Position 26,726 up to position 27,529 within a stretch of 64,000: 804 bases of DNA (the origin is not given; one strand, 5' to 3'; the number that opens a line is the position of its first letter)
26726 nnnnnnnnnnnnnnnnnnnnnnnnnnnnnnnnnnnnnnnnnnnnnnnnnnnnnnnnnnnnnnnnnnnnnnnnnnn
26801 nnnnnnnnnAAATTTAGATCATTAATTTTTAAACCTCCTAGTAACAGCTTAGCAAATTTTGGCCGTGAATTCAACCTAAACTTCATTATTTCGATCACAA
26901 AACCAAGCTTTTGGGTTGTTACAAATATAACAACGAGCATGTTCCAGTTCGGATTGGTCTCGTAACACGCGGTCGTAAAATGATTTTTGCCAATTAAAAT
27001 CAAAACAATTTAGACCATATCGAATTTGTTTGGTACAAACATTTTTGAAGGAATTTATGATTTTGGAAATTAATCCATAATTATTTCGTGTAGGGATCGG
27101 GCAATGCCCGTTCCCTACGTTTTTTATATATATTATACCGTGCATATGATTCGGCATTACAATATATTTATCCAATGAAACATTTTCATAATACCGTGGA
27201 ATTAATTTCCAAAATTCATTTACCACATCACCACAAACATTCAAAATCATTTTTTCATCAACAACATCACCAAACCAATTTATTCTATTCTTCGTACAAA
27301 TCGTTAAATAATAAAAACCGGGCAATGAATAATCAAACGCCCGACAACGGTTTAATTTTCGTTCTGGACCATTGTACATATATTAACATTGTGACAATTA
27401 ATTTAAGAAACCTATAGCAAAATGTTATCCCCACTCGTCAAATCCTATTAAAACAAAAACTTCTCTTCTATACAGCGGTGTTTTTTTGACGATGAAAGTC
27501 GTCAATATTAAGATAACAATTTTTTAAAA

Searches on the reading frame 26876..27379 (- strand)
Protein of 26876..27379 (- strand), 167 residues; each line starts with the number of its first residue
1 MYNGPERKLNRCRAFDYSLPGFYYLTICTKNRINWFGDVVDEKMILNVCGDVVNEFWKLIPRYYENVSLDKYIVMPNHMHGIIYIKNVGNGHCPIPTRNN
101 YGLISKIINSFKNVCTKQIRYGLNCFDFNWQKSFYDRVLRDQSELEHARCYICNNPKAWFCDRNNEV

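Call 45: find_encoding_contigs(protein=window:26876-27379:-, flank=10000, max_places=1)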
Protein window:26876-27379:- (167 aa): 23 contigs read that carry it; 1 place shown.
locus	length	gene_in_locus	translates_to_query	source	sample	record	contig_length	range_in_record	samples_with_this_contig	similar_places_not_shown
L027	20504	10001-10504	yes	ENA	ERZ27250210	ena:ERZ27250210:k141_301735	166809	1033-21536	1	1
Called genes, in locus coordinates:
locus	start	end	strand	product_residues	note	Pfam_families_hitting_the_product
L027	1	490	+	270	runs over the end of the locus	PF01145:Band_7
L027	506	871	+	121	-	-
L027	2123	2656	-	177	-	-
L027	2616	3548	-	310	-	-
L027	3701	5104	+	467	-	-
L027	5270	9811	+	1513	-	-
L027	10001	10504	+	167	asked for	-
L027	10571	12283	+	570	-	PF04773:FecR, PF18915:DUF5667 (faint)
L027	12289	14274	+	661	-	PF05226:CHASE2, PF00211:Guanylate_cyc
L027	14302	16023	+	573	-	-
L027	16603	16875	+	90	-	-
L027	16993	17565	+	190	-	PF04011:LemA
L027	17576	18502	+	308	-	-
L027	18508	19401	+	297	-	PF01435:Peptidase_M48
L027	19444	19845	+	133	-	-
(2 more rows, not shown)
